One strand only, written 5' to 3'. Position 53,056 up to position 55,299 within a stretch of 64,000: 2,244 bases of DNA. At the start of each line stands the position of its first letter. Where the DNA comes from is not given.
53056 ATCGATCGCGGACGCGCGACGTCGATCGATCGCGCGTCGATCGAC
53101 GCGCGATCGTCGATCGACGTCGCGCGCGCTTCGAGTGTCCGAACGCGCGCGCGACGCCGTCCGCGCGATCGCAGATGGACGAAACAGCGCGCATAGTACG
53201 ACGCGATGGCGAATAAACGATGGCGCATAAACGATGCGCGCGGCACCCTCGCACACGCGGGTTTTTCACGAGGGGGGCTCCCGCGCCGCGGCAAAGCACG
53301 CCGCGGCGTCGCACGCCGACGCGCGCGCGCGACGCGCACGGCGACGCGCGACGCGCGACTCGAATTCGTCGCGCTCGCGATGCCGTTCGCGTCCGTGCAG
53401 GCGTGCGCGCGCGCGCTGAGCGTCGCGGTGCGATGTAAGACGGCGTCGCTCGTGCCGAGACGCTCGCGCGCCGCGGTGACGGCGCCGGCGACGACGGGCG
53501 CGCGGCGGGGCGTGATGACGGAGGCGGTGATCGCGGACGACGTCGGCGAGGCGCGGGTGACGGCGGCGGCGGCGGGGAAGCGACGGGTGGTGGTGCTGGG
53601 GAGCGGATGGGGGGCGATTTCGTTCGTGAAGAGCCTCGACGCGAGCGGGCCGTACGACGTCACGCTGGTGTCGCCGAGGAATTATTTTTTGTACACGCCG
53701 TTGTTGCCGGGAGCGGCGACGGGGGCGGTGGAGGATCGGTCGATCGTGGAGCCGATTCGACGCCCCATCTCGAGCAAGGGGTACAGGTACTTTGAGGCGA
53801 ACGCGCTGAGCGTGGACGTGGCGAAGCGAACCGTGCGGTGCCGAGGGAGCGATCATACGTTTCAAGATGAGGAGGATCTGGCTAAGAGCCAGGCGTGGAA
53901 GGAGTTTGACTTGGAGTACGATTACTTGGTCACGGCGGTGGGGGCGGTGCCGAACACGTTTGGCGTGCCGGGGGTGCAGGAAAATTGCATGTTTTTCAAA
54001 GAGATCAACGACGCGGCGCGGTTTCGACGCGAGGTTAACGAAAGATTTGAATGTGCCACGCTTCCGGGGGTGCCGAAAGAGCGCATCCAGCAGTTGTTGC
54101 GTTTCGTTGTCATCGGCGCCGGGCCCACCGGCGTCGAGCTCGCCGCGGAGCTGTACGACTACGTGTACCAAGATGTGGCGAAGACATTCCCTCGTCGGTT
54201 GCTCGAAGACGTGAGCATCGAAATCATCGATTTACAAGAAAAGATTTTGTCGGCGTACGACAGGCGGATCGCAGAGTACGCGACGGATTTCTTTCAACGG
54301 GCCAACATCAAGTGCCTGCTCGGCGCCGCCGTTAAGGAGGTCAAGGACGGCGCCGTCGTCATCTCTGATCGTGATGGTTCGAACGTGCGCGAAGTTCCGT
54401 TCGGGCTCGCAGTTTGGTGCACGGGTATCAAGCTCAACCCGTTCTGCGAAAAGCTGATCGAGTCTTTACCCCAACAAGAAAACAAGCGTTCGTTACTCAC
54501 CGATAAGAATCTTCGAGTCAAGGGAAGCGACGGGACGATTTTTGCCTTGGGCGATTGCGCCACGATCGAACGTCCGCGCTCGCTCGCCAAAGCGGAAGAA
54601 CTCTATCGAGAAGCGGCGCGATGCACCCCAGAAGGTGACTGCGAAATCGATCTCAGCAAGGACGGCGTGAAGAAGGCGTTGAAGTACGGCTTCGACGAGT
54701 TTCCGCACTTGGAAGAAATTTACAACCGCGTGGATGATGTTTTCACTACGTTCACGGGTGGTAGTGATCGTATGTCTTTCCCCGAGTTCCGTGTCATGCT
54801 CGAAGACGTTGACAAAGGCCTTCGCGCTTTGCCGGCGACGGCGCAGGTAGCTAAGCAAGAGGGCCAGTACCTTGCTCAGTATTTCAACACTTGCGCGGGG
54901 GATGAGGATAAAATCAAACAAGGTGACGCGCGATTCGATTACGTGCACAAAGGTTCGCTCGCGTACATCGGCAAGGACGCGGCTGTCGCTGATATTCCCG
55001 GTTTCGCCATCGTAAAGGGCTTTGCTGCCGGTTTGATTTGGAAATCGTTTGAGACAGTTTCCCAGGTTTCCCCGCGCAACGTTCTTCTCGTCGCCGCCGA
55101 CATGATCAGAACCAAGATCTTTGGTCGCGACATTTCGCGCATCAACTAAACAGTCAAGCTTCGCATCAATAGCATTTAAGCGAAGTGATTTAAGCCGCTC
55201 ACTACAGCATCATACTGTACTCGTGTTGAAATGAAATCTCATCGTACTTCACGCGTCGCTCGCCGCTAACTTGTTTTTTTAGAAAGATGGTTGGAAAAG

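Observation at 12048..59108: Uniform intron signature across the window: G|GTGCG(C/T) donor plus (G)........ branch site 20-42 nt before a CAG acceptor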

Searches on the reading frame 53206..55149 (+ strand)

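Call 8: search_protein_families(library=pfam, proteins=[window:53206-55149:+])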
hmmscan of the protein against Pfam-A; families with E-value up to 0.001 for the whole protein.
window:53206-55149:+ (647 aa): 3 families
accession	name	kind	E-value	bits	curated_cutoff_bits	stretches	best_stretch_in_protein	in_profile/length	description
PF07992.20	Pyr_redox_2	-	3.9e-43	148.4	26.1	1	127-463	2-287/291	Pyridine nucleotide-disulphide oxidoreductase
PF22366.1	NDH2_C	-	7.1e-21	74.6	27.7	1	581-642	1-62/62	NDH2 C-terminal domain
PF00070.33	Pyr_redox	-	4.1e-11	43.7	22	1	299-382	1-69/82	Pyridine nucleotide-disulphide oxidoreductase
